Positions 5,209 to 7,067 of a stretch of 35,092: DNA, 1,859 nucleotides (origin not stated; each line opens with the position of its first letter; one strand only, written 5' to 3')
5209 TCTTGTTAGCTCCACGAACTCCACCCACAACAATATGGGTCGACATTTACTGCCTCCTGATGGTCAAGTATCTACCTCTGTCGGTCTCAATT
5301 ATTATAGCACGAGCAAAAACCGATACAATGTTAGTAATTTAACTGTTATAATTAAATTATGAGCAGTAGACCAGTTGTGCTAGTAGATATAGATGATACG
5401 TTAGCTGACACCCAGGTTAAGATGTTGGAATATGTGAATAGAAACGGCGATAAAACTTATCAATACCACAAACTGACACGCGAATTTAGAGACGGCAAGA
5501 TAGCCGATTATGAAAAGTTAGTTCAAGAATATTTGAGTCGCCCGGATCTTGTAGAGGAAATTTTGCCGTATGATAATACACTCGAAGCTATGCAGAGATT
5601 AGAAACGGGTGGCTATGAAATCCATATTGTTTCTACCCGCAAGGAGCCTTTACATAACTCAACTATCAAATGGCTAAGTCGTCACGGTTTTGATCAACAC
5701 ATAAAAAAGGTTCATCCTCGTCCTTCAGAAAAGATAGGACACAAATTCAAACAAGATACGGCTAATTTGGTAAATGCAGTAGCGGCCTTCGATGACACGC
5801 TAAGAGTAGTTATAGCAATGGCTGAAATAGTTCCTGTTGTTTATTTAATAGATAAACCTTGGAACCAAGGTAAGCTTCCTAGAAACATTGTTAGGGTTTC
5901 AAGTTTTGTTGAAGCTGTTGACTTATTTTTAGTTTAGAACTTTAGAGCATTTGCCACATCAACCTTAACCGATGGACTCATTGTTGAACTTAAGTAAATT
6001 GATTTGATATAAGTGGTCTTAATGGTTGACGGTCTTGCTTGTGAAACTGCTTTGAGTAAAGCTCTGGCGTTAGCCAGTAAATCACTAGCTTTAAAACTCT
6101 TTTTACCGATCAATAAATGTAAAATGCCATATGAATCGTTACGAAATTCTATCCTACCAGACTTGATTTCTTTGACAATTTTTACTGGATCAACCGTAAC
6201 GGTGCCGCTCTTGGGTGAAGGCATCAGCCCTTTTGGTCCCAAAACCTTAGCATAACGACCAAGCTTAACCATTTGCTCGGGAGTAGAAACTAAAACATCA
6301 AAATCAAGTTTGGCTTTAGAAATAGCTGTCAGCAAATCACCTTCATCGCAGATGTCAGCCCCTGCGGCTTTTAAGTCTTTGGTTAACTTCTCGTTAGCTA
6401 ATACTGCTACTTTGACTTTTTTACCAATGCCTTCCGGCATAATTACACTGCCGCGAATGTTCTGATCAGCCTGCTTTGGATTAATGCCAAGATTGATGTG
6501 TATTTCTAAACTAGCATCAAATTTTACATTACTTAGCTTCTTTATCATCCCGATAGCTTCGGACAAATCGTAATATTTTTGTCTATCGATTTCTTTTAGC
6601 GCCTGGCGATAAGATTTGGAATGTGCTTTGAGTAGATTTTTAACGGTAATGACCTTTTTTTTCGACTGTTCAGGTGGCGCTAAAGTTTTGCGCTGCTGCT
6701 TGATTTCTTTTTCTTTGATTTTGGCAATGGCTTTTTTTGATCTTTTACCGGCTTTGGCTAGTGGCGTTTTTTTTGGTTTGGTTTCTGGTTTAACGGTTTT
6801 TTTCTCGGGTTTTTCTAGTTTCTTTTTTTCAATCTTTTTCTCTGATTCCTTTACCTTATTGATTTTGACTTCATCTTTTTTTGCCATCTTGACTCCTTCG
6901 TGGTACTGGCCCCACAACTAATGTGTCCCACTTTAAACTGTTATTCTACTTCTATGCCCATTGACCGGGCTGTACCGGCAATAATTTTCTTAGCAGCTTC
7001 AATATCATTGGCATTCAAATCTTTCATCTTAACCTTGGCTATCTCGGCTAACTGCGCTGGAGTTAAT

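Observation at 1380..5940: Higher-GC, self-contained thymidylate-synthesis island wedged between rplA and rplJ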

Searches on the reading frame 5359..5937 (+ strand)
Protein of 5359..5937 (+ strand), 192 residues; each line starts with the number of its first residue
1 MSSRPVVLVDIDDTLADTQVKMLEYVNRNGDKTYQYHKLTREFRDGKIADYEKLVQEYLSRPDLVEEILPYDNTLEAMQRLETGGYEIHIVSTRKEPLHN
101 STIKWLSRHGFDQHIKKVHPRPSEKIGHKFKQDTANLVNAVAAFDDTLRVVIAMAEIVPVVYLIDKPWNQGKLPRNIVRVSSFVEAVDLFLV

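Call 6: search_protein_families(library=pfam, proteins=[window:5359-5937:+], max_evalue=0.01)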
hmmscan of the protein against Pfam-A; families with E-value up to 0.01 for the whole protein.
window:5359-5937:+ (192 aa): 5 families
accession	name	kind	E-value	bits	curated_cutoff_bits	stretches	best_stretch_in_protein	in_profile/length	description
PF06941.18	NT5C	-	7e-08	33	24.8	1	4-109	1-109/180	5' nucleotidase, deoxy (Pyrimidine), cytosolic type C protein (NT5C)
PF13419.12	HAD_2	-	1.6e-05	25.6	23.8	1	24-118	39-125/178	Haloacid dehalogenase-like hydrolase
PF00702.32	Hydrolase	-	2.5e-05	25.2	26.4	1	6-155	3-188/191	haloacid dehalogenase-like hydrolase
PF03767.20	Acid_phosphat_B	-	2.8e-05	24.2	27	1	5-118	78-169/230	HAD superfamily, subfamily IIIB (Acid phosphatase)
PF24694.1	LNS2_PITM1-3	-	0.00018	22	27.7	1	75-123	27-75/124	PITM 1-3, LNS2 domain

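Call 7: search_protein_families(library=ncbifam, proteins=[window:5359-5937:+], max_evalue=0.01)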
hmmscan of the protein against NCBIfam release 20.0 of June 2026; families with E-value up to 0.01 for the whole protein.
window:5359-5937:+ (192 aa): 2 families
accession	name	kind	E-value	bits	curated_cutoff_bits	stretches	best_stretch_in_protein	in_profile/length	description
TIGR01488.1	HAD-SF-IB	subfamily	0.005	16.8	45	1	6-68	1-63/177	HAD-IB family phosphatase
TIGR01675.1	plant-AP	equivalog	0.008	15.5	264.3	0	73-116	124-167/229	plant acid phosphatase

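Call 36: search_protein_families(library=phrogs, proteins=[window:5359-5937:+], max_evalue=0.01)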
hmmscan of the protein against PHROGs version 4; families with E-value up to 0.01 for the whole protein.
window:5359-5937:+ (192 aa): 5 families
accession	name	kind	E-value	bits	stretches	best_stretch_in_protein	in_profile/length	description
phrog_420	-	unknown function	3.7e-18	67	1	1-191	10-203/267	unknown function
phrog_415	-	other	2.1e-14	54.7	1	1-173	18-173/218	polynucleotide kinase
phrog_505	-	other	8.9e-07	29.6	1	4-153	161-279/295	polynucleotide kinase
phrog_5387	-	unknown function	0.0002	22.6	1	81-164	49-135/137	-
phrog_1238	-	moron, auxiliary metabolic gene and host takeover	0.00099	19.8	0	3-130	21-106/155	phosphoheptose isomerase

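Call 52: find_homologous_proteins(query=window:5359-5937:+, max_evalue=0.001)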
Query window:5359-5937:+ (192 aa): 15 proteins with E <= 0.001 among 153 candidates.
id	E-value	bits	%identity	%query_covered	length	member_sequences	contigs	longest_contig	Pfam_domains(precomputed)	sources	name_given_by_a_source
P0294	5.2e-123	426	100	100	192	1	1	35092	PF13419.13,PF06941.18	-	-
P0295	2.1e-99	349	78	100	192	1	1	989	PF13419.13,PF03767.21,PF06941.18,PF00702.33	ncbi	-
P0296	3.0e-60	221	51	98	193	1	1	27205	PF13419.13,PF03767.21,PF06941.18,PF00702.33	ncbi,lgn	-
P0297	3.9e-60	221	69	71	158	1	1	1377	-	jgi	-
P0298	1.1e-55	206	51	98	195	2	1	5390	PF13419.13,PF06941.18,PF24694.2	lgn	-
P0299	5.0e-55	204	53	97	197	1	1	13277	PF03767.21,PF06941.18,PF00702.33,PF24694.2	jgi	jgi:phosphoglycolate phosphatase-like HAD superfamily hydrolase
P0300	8.5e-54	200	52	98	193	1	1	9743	PF13419.13,PF03767.21,PF06941.18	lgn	-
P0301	1.4e-51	193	51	99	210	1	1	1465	PF13419.13,PF03767.21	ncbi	-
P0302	9.8e-51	190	49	97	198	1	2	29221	PF13419.13,PF06941.18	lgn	-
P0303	2.4e-48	182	49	98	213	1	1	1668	-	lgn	-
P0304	3.3e-48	182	47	98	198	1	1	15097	PF06941.18,PF00702.33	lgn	-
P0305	6.8e-48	181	48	97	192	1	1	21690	PF06941.18,PF00702.33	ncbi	-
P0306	2.6e-47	179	49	96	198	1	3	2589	-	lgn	-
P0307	3.6e-47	178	48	97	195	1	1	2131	PF13419.13,PF06941.18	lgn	-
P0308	2.5e-43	166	47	98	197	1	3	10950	PF13419.13,PF03767.21,PF06941.18,PF24694.2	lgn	-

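Call 53: find_encoding_contigs(protein=P0302, flank=9000, max_places=2)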
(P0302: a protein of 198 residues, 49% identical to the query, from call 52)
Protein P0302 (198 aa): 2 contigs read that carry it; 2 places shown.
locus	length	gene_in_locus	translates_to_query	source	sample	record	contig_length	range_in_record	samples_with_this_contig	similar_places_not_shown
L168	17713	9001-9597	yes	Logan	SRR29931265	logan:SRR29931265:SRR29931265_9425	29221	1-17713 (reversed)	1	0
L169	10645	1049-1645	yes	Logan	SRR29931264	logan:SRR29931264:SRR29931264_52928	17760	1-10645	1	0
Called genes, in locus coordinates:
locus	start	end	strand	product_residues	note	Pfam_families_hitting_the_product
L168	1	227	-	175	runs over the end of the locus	PF00578:AhpC-TSA, PF08534:Redoxin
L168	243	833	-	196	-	PF02777:Sod_Fe_C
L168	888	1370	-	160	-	PF13489:Methyltransf_23 (weak)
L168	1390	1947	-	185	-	-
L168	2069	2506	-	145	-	PF16320:Ribosomal_L12_N, PF00542:Ribosomal_L12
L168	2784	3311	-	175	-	PF00466:Ribosomal_L10, PF27436:RL10_C (faint)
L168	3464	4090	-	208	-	PF00027:cNMP_binding, PF13545:HTH_Crp_2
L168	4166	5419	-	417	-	PF00464:SHMT, PF00155:Aminotran_1_2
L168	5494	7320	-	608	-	PF02511:Thy1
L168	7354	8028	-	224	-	PF02223:Thymidylate_kin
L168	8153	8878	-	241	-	PF22769:DCD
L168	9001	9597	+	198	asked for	PF06941:NT5C, PF13419:HAD_2 (faint)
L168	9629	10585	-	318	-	PF00687:Ribosomal_L1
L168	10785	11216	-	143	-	PF03946:Ribosomal_L11_N, PF00298:Ribosomal_L11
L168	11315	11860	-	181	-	PF02357:NusG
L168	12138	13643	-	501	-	-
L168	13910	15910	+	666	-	PF01040:UbiA, PF13506:Glyco_transf_21, PF00535:Glycos_transf_2, PF13641:Glyco_tranf_2_3 (weak), PF13632:Glyco_trans_2_3 (weak)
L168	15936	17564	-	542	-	PF00989:PAS (faint), PF08448:PAS_4 (weak), PF13426:PAS_9 (weak), PF00512:HisKA (weak), PF02518:HATPase_c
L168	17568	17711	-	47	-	?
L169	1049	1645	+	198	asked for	PF06941:NT5C, PF13419:HAD_2 (faint)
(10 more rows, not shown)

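Call 54: find_encoding_contigs(protein=P0296, flank=9000, max_places=2)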
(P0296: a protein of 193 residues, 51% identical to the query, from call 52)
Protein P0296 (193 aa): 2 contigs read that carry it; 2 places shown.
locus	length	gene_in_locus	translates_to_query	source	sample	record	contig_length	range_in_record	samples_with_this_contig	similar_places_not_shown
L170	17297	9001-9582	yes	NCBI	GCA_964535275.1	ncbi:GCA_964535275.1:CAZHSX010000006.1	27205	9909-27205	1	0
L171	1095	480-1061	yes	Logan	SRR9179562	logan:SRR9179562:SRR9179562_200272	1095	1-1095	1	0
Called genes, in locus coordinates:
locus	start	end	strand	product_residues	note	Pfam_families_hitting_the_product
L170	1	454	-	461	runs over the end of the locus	PF00772:DnaB, PF03796:DnaB_C, PF06745:ATPase (weak), PF13481:AAA_25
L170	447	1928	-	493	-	PF05496:RuvB_N (faint), PF13177:DNA_pol3_delta2, PF00004:AAA, PF07728:AAA_5 (faint), PF13173:AAA_14 (faint), PF13401:AAA_22 (faint), PF22608:DNAX_ATPase_lid, PF12169:DNA_pol3_gamma3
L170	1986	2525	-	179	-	-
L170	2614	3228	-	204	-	PF16320:Ribosomal_L12_N, PF00542:Ribosomal_L12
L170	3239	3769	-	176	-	PF00466:Ribosomal_L10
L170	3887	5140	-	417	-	PF00464:SHMT, PF01212:Beta_elim_lyase (weak), PF00155:Aminotran_1_2, PF00266:Aminotran_5 (faint)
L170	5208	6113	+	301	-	PF00303:Thymidylat_synt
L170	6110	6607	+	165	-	PF00186:DHFR_1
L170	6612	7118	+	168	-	-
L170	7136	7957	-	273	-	PF00383:dCMP_cyt_deam_1, PF14437:MafB19-deam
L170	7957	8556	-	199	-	PF01467:CTP_transf_like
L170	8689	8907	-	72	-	-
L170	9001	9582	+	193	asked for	PF00702:Hydrolase (weak), PF03767:Acid_phosphat_B (weak), PF06941:NT5C, PF13419:HAD_2 (weak)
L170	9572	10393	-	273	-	PF00687:Ribosomal_L1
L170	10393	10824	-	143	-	PF03946:Ribosomal_L11_N, PF00298:Ribosomal_L11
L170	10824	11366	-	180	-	PF02357:NusG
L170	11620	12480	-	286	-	-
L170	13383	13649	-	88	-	-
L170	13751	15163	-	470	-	PF01336:tRNA_anti-codon, PF00152:tRNA-synt_2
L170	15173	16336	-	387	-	PF01266:DAO (faint), PF07992:Pyr_redox_2, PF13450:NAD_binding_8 (faint), PF13454:NAD_binding_9 (faint), PF13738:Pyr_redox_3 (faint), PF00070:Pyr_redox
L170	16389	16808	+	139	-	-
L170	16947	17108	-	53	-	PF00471:Ribosomal_L33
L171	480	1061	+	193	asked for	PF00702:Hydrolase (weak), PF03767:Acid_phosphat_B (weak), PF06941:NT5C, PF13419:HAD_2 (weak)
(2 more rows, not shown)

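Call 69: search_protein_families(library=pfam, proteins=[L168:5494-7320:-, L170:6612-7118:+], max_evalue=0.01)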
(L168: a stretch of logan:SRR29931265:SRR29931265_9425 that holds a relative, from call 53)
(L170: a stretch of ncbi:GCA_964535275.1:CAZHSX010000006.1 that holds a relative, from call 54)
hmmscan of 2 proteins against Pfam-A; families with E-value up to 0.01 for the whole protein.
L168:5494-7320:- (608 aa): 1 family
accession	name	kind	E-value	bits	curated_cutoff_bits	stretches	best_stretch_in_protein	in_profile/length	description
PF02511.20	Thy1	-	1.5e-25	90.5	24.8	2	369-565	6-190/191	Thymidylate synthase complementing protein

L170:6612-7118:+ (168 aa): 1 family
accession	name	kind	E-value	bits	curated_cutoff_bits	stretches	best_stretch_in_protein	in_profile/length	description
PF01230.28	HIT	-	0.0017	19.4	21.5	1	55-144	6-95/98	HIT domain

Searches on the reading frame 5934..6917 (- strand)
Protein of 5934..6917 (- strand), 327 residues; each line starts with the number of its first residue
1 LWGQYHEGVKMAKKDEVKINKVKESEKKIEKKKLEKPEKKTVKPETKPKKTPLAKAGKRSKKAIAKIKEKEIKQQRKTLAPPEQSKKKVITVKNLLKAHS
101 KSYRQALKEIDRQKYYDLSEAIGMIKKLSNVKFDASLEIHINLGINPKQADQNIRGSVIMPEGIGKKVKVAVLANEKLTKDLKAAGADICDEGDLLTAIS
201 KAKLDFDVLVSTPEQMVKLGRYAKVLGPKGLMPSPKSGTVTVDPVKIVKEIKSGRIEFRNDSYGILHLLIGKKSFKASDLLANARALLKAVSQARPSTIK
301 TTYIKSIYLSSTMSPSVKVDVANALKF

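Call 6: search_protein_families(library=pfam, proteins=[window:5934-6917:-], max_evalue=0.01)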
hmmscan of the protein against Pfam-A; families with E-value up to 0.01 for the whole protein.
window:5934-6917:- (327 aa): 1 family
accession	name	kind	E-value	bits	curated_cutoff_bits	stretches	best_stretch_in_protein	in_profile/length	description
PF00687.26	Ribosomal_L1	-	1.6e-52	178.4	32.2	1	126-315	2-198/198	Ribosomal protein L1p/L10e family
